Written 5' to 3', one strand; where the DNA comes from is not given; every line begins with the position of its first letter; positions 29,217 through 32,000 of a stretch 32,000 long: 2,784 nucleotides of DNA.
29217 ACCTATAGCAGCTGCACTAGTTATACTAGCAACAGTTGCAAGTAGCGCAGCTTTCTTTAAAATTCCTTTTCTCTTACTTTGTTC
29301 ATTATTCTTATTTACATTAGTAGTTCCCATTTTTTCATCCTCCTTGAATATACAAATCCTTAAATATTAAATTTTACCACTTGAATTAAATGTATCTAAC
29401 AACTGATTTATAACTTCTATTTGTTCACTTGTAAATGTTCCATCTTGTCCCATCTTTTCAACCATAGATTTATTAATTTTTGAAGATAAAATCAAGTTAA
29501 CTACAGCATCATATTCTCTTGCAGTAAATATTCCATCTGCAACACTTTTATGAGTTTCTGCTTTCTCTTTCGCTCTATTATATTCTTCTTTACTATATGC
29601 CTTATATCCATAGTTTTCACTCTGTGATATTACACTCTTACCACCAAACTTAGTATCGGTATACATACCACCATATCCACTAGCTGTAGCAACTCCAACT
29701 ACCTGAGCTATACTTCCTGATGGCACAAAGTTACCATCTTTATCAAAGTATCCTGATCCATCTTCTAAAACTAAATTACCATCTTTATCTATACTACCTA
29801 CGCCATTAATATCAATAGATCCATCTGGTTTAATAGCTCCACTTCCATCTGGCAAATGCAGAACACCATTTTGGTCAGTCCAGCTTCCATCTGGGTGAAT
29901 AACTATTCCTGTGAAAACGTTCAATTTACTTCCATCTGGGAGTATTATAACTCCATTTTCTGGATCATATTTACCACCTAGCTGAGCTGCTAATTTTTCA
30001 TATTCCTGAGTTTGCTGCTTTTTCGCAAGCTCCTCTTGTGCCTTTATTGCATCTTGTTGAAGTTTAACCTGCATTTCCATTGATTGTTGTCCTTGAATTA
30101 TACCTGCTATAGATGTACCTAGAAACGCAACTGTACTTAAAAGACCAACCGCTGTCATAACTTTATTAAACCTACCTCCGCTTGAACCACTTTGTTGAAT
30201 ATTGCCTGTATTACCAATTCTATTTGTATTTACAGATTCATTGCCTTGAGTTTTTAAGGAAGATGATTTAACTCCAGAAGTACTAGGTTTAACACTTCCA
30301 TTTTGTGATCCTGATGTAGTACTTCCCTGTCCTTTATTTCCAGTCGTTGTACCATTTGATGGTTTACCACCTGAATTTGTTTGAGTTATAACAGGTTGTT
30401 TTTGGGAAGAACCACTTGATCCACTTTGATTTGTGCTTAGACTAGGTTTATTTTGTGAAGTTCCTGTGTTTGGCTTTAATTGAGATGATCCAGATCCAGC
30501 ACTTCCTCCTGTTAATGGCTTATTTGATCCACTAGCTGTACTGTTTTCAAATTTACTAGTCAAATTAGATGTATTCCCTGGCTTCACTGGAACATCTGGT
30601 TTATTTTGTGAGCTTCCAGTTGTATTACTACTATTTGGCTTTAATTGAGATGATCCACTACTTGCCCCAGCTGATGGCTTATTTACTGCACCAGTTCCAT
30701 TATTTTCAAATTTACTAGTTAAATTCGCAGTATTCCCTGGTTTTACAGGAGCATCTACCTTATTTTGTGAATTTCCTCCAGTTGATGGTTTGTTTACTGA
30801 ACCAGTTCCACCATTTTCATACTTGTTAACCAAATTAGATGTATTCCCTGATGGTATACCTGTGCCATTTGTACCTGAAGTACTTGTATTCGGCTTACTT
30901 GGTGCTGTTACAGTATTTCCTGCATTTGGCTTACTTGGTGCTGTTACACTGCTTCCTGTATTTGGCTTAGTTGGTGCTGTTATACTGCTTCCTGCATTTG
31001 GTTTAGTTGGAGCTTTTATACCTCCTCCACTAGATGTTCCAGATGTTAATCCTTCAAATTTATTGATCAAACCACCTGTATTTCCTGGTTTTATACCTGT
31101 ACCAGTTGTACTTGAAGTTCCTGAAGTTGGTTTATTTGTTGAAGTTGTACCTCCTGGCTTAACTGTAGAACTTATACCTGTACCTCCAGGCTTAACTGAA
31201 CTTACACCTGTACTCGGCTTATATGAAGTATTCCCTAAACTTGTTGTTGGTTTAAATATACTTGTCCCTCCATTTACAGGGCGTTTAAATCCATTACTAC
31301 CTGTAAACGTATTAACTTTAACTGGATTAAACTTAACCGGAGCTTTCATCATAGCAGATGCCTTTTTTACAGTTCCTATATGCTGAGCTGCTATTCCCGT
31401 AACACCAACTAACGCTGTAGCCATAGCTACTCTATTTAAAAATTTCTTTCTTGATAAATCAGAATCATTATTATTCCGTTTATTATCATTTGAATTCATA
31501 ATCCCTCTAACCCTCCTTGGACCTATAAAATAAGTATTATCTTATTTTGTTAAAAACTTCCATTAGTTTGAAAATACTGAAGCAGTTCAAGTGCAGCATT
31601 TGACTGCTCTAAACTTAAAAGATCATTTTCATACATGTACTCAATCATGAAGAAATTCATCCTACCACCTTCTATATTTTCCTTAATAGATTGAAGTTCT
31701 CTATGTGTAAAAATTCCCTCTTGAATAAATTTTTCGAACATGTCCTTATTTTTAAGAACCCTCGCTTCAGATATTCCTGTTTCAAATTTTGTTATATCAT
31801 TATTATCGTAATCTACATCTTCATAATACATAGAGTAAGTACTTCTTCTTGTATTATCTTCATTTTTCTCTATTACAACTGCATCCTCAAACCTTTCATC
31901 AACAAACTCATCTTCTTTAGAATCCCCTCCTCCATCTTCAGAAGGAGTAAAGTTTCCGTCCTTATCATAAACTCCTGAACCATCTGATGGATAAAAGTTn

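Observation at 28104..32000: Operon of three tandem paralogues encoding membrane-anchored, mostly low-complexity proteins with a shared modular plan and no family I can name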

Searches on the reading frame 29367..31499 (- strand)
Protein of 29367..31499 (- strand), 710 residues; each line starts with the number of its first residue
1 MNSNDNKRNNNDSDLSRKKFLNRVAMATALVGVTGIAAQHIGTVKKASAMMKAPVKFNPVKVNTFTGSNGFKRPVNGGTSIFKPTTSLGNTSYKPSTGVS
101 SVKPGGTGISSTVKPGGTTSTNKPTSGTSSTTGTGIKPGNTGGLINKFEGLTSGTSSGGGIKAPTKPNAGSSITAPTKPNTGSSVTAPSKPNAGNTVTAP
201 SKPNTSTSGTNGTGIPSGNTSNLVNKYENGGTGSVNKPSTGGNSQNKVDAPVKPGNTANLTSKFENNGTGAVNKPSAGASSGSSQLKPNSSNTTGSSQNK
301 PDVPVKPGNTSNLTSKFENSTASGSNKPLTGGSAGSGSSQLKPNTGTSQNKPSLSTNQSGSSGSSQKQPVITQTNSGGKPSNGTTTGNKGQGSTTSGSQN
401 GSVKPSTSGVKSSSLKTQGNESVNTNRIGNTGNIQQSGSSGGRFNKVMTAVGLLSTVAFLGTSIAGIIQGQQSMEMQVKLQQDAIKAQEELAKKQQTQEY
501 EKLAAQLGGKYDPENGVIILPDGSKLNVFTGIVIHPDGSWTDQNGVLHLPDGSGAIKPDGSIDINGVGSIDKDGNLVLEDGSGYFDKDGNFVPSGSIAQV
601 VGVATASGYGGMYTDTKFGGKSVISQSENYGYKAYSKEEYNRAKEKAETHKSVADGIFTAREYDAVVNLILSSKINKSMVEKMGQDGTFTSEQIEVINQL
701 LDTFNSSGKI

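Call 6: search_protein_families(library=pfam, proteins=[window:29367-31499:-], max_evalue=10)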
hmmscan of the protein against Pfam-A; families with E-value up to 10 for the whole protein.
window:29367-31499:- (710 aa): 0 families

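Call 7: search_protein_families(library=ncbifam, proteins=[window:29367-31499:-], max_evalue=10)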
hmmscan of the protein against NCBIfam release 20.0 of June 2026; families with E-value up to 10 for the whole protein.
window:29367-31499:- (710 aa): 2 families
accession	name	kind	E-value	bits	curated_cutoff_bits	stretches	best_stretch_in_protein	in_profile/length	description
TIGR02811.1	formate_TAT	hypoth_equivalog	0.072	13.4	48.45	1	10-41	4-38/66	formate dehydrogenase region TAT target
NF050175.1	MBP-1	equivalog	3.4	8.1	80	1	464-506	26-68/78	microaggregate-binding protein 1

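Call 8: find_encoding_contigs(protein=window:29367-31499:-, flank=10000, max_places=6)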
Protein window:29367-31499:- (710 aa): 1 contig read that carries it; 1 place shown.
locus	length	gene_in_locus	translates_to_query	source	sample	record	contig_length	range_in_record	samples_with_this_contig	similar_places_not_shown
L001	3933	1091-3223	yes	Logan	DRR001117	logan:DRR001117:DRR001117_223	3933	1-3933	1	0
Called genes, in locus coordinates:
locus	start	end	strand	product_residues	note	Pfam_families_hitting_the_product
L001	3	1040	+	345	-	?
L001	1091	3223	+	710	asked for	-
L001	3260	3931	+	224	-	?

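Call 29: search_protein_families(library=pfam, proteins=[L001:3-1037:+], max_evalue=10)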
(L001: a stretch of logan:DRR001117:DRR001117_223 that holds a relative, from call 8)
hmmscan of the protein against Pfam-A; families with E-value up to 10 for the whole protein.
L001:3-1037:+ (345 aa): 2 families
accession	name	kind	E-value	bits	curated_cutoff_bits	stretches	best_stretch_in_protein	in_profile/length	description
PF03035.19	RNA_capsid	-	0.0054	17.2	27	1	56-114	4-61/238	Calicivirus putative RNA polymerase/capsid protein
PF06003.18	SMN_Tudor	-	0.027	15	22.7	1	193-236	14-57/58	Survival motor neuron protein (SMN), Tudor domain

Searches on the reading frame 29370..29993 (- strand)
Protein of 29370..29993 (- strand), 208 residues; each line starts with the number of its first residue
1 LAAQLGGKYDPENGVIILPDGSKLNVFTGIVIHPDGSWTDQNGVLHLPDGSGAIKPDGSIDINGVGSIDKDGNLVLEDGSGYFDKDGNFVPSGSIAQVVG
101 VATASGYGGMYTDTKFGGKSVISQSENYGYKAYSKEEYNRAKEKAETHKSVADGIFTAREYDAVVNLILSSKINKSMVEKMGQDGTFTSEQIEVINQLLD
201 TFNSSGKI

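Call 39: search_protein_representatives(alignment_id=A3)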
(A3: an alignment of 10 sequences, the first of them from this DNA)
Query: 10 sequences, 208 profile positions. Proteins with E-value up to 0.001 (for the whole library): 60; up to 1e-10: 24; up to 1e-30: 10. The best 60 are listed.
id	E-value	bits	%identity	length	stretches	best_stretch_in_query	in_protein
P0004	4.0e-126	435.2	-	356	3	65-208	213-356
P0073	9.4e-98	342.5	-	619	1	1-208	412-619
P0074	8.0e-96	336.2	-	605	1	1-208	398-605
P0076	1.1e-92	326.1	-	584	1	1-208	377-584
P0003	1.3e-92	325.7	-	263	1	1-208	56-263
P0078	7.4e-89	313.5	-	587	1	1-208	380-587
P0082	2.6e-82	292.1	-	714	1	1-208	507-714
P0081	4.0e-70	252.3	-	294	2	37-208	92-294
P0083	2.5e-56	207.2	-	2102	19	35-95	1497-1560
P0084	6.6e-48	179.7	-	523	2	5-208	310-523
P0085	3.0e-26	108.9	-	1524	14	40-115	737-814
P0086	5.6e-23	98.3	-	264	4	52-103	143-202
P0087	1.8e-21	93.3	-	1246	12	5-83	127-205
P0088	3.7e-18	82.5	-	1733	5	14-80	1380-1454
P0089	7.1e-15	71.8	-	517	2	35-98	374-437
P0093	4.0e-13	66.1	-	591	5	32-100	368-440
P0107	2.8e-06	43.7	-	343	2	121-207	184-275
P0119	1.8e-04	37.8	-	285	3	131-200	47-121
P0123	3.2e-04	37.0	-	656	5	144-194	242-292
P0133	8.7e-04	35.6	-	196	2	124-199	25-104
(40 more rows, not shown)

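Call 41: search_protein_families(library=pfam, proteins=[P0107, P0119, P0133, P0123, P0083, P0085, P0089, P0087, P0088, P0093], max_evalue=0.01)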
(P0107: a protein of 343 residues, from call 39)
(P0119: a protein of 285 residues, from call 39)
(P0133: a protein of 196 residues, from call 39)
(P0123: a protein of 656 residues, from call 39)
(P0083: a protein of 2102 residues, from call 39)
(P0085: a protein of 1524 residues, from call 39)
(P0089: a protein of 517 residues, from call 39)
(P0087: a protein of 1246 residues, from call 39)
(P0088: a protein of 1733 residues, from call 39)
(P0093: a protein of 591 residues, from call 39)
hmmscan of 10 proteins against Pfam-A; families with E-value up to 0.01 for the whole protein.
P0107 (343 aa): 12 families
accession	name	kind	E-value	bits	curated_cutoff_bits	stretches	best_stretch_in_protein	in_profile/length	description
PF10925.13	DUF2680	-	7e-21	74.6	25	2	152-181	23-52/57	Protein of unknown function (DUF2680)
PF00619.27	CARD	-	5e-07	30.1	23.9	0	49-83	9-42/85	Caspase recruitment domain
PF22746.1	SHOCT-like_DUF2089-C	-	6.6e-06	26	27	1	155-176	8-29/32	SHOCT-like domain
PF02268.21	TFIIA_gamma_N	-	3.5e-05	24.2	33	0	148-174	13-39/47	Transcription initiation factor IIA, gamma subunit, helical domain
PF09851.14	SHOCT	-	9.7e-05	22.4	27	0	212-228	8-24/28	Short C-terminal domain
PF10335.14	DUF294_C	-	0.0001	22.6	22.5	0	145-188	60-104/145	Putative nucleotidyltransferase substrate binding domain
PF17944.6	Arg_decarbox_C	-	0.00014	22.7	23.3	0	148-175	14-42/51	Arginine decarboxylase C-terminal helical extension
PF18196.7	Cdh1_DBD_1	-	0.00015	22.5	26.4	1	50-109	11-68/120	Chromodomain helicase DNA-binding domain 1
PF17562.7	Styelin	-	0.0015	19.3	27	0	275-295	22-46/59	Styelin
PF20155.4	TMP_3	-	0.0027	17.9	41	0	127-282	29-169/192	Tape measure protein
PF07106.19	TBPIP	-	0.0029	17.9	22.8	0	132-164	18-50/62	TBPIP/Hop2 winged helix domain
PF03460.22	NIR_SIR_ferr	-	0.0075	16.4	24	0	120-142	16-38/69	Nitrite/Sulfite reductase ferredoxin-like half domain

P0119 (285 aa): 10 families
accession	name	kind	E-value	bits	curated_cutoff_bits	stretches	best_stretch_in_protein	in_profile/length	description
PF10925.13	DUF2680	-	1.6e-14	54.2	25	0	208-237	24-53/57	Protein of unknown function (DUF2680)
PF20787.2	SPP1_GP23-1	-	2.7e-12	46.8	27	0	141-157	25-41/47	SPP1 phage GP23.1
PF00619.27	CARD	-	8.8e-06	26.1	23.9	0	244-264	21-41/85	Caspase recruitment domain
PF25244.1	PML_C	-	0.00025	21.7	27.1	0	206-225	3-22/75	PML, C-terminal domain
PF02268.21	TFIIA_gamma_N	-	0.00028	21.3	33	0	207-237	17-47/47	Transcription initiation factor IIA, gamma subunit, helical domain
PF16930.11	Porin_5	-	0.00073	18.6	22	0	96-119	5-28/535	Putative porin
PF02637.23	GatB_Yqey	-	0.0011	19.2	27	0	46-109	32-95/148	GatB domain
PF18196.7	Cdh1_DBD_1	-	0.0012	19.5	26.4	0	173-210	21-57/120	Chromodomain helicase DNA-binding domain 1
PF09851.14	SHOCT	-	0.0041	17.2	27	0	210-221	8-19/28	Short C-terminal domain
PF17727.6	CtsR_C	-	0.0062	17.2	23.8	0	55-77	19-41/72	CtsR C-terminal dimerization domain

P0133 (196 aa): 2 families
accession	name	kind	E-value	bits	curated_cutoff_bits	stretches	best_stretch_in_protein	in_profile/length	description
PF09851.14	SHOCT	-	8.8e-06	25.7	27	0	126-141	12-27/28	Short C-terminal domain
PF02268.21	TFIIA_gamma_N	-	0.0011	19.4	33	0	148-174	11-37/47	Transcription initiation factor IIA, gamma subunit, helical domain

P0123 (656 aa): 4 families
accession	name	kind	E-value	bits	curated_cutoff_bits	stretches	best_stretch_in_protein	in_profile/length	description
PF02872.23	5_nucleotid_C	-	2.2e-07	31.5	23.6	0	241-299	20-71/158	5'-nucleotidase, C-terminal domain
PF21573.3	ForC_N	-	1e-05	26.1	27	0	90-141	39-84/94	Formin C, N-terminal domain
PF21891.1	DUF6917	-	0.00016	21.9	27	0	291-311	24-44/127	Family of unknown function (DUF6917)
PF10494.15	Stk19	-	0.0069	16.3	27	0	137-154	168-185/278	Inactive serine-threonine protein kinase 19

P0083 (2102 aa): 2 families
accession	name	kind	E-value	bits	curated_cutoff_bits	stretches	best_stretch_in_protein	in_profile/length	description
PF20606.3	DUF6799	-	2.6e-17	62.8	26.8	1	1089-1114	24-49/63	Domain of unknown function (DUF6799)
PF05989.17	Chordopox_A35R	-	0.0096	16.3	27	0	1815-1886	12-80/174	Chordopoxvirus A35R protein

P0085 (1524 aa): 1 family
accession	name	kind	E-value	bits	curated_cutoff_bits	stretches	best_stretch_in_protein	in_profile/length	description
PF20606.3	DUF6799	-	3.1e-07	30.5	26.8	1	485-543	2-57/63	Domain of unknown function (DUF6799)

P0089 (517 aa): 0 families

P0087 (1246 aa): 7 families
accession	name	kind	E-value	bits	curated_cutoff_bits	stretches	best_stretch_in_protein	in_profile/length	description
PF20606.3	DUF6799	-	1.5e-30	105.1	26.8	0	771-815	4-48/63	Domain of unknown function (DUF6799)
PF13180.12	PDZ_2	-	9.9e-16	58.2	27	2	1158-1225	11-78/80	PDZ domain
PF17820.7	PDZ_6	-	3.3e-11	43.2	27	2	1163-1216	2-54/54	PDZ domain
PF19462.4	DUF5999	-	2.9e-09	37.2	27.5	0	410-431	33-54/57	Family of unknown function (DUF5999)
PF00595.29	PDZ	-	9.6e-05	23.1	23.2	0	1035-1074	21-57/81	PDZ domain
PF07202.18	Tcp10_C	-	0.0004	20.4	36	0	622-630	7-15/35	T-complex protein 10 C-terminus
PF04495.20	GRASP55_65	-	0.0017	19.1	27.7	0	1154-1240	38-123/138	GRASP55/65 PDZ-like domain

P0088 (1733 aa): 3 families
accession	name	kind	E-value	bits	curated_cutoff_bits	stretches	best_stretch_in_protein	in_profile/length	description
PF00168.36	C2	-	5e-47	158.9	22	5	556-610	4-60/104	C2 domain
PF20606.3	DUF6799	-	4.6e-11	42.7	26.8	0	437-456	30-49/63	Domain of unknown function (DUF6799)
PF16640.11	Big_3_5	-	0.0012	19.8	35.5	0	652-695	16-54/88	Bacterial Ig-like domain (group 3)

P0093 (591 aa): 0 families

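Call 71: find_encoding_contigs(protein=P0083, flank=6000, max_places=3)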
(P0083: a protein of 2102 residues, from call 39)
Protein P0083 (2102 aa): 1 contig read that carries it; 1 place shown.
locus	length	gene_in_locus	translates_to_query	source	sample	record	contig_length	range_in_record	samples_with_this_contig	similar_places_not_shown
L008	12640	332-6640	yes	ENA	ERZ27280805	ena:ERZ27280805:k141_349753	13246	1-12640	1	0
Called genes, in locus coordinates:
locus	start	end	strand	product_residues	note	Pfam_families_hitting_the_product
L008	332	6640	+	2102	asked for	PF20606:DUF6799 (faint)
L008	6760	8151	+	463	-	PF00890:FAD_binding_2 (faint), PF01134:GIDA (faint), PF01266:DAO (faint), PF01946:Thi4 (faint), PF03486:HI0933_like (faint), PF07992:Pyr_redox_2 (faint), PF13738:Pyr_redox_3 (faint), PF21688:FAD-depend_C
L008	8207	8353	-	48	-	-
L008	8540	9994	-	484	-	PF17767:NAPRTase_N, PF04095:NAPRTase, PF17956:NAPRTase_C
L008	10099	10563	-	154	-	PF00857:Isochorismatase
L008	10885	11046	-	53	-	-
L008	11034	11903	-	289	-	PF00293:NUDIX, PF19368:WHD_AraR, PF21906:WHD_NrtR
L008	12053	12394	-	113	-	-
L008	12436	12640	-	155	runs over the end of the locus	-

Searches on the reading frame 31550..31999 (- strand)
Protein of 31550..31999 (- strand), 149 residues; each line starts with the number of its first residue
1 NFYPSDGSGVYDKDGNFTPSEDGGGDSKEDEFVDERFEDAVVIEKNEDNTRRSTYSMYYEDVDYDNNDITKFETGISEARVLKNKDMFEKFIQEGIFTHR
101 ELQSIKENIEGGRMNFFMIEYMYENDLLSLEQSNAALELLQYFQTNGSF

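Call 6: search_protein_families(library=pfam, proteins=[window:31550-31999:-], max_evalue=10)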
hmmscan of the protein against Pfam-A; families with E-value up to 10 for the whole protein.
window:31550-31999:- (149 aa): 2 families
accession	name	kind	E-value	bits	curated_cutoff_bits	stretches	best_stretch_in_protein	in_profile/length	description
PF13343.11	SBP_bac_6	-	0.04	13.8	24.6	1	81-109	14-45/245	Bacterial extracellular solute-binding protein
PF18127.6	NAMPT_N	-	0.057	14.1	25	1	69-111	48-92/98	Nicotinamide phosphoribosyltransferase, N-terminal domain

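Call 7: search_protein_families(library=ncbifam, proteins=[window:31550-31999:-], max_evalue=10)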
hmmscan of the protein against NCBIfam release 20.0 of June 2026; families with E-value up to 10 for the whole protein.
window:31550-31999:- (149 aa): 0 families
